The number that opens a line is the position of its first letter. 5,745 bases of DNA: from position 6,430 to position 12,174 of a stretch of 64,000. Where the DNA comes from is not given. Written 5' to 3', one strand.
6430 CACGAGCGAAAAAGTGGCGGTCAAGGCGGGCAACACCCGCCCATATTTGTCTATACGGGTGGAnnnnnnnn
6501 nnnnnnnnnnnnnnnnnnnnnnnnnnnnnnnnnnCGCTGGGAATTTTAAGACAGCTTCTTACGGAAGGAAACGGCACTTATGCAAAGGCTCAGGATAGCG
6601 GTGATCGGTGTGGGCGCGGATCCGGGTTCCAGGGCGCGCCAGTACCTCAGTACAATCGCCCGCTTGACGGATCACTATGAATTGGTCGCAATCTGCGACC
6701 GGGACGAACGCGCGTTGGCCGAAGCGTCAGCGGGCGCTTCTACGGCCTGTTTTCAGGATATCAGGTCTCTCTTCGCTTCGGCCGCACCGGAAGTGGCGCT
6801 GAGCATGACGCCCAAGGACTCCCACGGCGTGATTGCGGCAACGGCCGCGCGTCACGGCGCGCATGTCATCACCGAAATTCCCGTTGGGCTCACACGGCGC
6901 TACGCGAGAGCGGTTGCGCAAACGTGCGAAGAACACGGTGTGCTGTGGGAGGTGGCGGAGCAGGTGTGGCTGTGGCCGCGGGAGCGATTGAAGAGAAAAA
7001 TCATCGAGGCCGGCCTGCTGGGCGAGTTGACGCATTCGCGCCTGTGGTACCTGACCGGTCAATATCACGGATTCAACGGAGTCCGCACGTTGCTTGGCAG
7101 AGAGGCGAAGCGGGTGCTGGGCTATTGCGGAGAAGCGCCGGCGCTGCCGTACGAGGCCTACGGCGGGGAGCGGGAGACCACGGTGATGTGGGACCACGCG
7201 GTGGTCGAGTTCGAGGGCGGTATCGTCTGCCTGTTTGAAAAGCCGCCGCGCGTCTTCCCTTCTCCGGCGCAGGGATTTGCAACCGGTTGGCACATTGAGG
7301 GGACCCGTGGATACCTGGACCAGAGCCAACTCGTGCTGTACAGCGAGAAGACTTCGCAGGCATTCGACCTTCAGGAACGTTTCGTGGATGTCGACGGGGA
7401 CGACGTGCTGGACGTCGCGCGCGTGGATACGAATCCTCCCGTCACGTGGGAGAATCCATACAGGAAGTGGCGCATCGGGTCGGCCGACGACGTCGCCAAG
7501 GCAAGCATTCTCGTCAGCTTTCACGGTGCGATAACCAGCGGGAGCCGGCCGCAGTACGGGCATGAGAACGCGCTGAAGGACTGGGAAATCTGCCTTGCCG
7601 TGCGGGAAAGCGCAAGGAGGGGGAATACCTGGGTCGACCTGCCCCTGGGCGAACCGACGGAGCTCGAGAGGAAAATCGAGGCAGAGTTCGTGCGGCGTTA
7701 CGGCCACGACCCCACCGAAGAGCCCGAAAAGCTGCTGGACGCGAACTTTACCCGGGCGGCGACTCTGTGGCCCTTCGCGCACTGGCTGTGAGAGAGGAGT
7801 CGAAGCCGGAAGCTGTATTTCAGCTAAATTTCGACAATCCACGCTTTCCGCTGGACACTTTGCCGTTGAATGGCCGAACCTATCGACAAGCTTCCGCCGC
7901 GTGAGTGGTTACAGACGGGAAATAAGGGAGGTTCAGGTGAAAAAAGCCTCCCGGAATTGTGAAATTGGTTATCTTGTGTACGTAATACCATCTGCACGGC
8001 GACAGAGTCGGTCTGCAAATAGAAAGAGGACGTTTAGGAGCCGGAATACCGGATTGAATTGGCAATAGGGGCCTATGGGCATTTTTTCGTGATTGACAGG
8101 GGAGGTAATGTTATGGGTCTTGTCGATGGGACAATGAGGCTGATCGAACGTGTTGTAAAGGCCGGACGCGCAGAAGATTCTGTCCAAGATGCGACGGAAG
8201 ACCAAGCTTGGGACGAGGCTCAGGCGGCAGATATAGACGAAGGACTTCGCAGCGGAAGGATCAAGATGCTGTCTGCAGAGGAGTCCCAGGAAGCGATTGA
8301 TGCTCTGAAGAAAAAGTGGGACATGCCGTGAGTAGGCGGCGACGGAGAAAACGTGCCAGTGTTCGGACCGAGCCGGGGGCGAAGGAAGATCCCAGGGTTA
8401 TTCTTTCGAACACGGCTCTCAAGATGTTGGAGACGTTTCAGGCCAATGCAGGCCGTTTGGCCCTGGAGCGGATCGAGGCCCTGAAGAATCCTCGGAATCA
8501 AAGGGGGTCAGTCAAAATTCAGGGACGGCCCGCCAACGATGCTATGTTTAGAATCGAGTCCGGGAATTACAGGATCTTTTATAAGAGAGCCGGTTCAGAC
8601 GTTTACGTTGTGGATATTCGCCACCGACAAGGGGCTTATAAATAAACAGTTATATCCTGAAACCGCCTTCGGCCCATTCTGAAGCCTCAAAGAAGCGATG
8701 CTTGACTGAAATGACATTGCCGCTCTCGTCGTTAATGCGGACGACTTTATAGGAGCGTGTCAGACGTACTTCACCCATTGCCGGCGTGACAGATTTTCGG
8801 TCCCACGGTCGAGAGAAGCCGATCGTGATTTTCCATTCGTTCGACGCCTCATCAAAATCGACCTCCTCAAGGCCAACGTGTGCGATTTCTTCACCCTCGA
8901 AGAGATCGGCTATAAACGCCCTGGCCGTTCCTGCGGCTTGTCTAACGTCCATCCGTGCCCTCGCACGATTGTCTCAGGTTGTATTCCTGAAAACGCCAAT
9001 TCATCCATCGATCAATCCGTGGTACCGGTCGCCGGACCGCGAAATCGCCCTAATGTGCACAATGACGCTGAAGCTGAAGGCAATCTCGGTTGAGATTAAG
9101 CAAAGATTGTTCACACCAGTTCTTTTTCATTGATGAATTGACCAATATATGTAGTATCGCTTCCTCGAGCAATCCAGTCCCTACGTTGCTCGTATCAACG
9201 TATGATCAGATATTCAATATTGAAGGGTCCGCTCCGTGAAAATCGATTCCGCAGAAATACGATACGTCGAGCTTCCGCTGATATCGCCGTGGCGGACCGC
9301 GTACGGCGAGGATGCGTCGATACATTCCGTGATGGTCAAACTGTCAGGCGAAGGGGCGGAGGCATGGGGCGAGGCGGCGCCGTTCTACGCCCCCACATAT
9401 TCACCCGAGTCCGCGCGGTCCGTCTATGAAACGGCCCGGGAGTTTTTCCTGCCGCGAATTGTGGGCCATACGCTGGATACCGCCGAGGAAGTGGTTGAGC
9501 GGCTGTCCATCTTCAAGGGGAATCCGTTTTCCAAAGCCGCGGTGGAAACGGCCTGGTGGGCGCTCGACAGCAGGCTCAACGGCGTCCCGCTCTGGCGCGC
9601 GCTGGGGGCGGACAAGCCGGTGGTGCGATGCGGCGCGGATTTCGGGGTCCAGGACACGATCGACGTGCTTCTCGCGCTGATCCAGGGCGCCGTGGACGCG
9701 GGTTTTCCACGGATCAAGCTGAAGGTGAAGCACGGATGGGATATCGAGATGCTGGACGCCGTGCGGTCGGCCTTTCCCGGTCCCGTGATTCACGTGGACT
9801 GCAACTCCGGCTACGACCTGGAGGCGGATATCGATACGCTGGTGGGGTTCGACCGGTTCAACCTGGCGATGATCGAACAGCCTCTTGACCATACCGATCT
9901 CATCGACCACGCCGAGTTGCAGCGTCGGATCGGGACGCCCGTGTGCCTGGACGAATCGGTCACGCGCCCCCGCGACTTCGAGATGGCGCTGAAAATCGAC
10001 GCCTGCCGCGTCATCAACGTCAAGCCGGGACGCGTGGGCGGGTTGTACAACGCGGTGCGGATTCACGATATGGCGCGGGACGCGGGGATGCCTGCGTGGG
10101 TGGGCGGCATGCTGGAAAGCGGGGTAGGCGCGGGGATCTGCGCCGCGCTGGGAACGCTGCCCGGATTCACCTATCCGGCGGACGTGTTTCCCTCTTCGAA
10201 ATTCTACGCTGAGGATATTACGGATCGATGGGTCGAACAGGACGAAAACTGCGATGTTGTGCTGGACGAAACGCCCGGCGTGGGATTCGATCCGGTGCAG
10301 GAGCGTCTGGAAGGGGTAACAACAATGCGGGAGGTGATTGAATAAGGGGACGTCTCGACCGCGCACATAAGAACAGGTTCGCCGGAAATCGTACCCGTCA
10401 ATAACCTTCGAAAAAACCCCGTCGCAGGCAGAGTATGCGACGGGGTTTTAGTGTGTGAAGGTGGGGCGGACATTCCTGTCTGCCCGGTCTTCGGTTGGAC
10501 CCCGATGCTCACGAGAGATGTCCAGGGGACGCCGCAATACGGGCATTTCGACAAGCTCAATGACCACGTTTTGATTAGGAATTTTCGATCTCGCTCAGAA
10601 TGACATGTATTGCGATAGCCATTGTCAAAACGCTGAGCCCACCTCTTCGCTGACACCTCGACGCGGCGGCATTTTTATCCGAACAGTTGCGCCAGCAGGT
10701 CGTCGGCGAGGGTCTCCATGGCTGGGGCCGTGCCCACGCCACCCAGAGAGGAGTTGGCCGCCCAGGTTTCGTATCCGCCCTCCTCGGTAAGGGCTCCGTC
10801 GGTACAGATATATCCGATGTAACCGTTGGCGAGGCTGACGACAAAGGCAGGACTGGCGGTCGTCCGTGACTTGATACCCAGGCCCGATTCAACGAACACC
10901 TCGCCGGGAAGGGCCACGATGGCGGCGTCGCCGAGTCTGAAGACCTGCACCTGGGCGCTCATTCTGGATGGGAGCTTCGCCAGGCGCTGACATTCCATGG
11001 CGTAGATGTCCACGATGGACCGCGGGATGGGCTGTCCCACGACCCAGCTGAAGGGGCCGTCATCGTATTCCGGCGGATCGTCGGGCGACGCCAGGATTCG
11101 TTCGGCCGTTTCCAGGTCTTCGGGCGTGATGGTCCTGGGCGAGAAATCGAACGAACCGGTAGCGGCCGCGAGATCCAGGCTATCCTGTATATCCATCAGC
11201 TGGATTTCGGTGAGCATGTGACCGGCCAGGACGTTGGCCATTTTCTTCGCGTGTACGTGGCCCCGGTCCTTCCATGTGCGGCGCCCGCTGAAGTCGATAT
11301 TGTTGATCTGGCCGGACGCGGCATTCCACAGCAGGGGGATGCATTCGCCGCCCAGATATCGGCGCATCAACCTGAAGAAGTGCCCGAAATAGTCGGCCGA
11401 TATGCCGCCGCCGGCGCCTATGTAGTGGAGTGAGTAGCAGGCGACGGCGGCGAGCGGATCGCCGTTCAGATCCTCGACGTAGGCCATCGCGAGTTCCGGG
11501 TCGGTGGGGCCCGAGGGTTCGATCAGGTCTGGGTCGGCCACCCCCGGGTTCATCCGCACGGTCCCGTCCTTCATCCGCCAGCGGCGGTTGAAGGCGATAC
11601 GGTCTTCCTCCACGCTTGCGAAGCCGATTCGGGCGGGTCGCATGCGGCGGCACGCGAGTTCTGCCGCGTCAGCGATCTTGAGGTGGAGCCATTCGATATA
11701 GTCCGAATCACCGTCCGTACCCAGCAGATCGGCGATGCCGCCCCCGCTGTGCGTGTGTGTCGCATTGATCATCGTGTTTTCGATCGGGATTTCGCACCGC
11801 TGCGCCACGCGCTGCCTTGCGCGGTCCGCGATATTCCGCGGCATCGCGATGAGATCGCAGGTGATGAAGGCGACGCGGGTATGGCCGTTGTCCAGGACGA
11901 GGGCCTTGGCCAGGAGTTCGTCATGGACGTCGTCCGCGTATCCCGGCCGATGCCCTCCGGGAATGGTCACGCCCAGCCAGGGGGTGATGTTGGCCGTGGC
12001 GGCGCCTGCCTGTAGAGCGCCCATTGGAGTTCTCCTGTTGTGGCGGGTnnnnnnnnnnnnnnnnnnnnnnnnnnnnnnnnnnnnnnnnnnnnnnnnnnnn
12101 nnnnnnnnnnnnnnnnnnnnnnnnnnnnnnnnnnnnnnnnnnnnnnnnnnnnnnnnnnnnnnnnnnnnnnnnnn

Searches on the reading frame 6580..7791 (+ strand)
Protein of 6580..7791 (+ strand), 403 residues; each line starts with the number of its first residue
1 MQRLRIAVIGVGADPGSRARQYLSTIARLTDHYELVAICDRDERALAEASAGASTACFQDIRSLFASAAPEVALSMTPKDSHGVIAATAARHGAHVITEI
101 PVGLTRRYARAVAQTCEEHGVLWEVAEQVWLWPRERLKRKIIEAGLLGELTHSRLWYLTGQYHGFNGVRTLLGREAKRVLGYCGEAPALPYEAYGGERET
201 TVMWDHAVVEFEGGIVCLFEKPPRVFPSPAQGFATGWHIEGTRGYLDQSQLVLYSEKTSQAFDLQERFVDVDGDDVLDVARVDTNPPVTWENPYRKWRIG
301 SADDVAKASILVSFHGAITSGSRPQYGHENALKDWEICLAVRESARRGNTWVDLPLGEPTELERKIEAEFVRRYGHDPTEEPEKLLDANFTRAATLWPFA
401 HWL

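Call 60: search_protein_families(library=pfam, proteins=[window:6580-7791:+], max_evalue=0.0001)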
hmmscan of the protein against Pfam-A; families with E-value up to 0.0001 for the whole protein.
window:6580-7791:+ (403 aa): 1 family
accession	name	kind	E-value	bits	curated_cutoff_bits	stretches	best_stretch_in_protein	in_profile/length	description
PF01408.29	GFO_IDH_MocA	-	6.5e-16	59.5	24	1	4-124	1-117/120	Oxidoreductase family, NAD-binding Rossmann fold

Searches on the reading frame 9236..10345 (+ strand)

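Call 60: search_protein_families(library=pfam, proteins=[window:9236-10345:+], max_evalue=0.0001)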
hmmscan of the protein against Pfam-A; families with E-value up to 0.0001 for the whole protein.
window:9236-10345:+ (369 aa): 2 families
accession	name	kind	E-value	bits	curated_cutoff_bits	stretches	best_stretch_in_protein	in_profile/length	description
PF13378.12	MR_MLE_C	-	1.6e-40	139.6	29.4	1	147-354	4-216/219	Enolase C-terminal domain-like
PF02746.21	MR_MLE_N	-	8.9e-07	29.6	22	1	12-124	10-117/117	Mandelate racemase / muconate lactonizing enzyme, N-terminal domain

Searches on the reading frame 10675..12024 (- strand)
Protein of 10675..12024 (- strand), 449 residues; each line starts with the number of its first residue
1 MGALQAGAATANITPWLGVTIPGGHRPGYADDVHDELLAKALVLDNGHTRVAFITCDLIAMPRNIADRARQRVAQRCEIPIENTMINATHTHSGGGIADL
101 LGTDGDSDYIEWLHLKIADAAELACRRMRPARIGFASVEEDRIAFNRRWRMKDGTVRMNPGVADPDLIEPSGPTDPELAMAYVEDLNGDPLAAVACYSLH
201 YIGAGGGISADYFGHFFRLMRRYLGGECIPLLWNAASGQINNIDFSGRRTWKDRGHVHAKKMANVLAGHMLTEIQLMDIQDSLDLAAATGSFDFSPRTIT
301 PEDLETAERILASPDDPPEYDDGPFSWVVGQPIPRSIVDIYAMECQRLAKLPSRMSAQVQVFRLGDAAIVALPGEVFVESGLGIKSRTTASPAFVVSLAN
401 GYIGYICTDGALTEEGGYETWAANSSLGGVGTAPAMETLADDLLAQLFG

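Call 60: search_protein_families(library=pfam, proteins=[window:10675-12024:-], max_evalue=0.0001)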
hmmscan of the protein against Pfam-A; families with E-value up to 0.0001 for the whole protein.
window:10675-12024:- (449 aa): 1 family
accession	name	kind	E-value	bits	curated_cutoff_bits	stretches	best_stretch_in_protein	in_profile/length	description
PF04734.18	Ceramidase_alk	-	3.9e-09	36.1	32.1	0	33-96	32-99/509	Neutral/alkaline non-lysosomal ceramidase, N-terminal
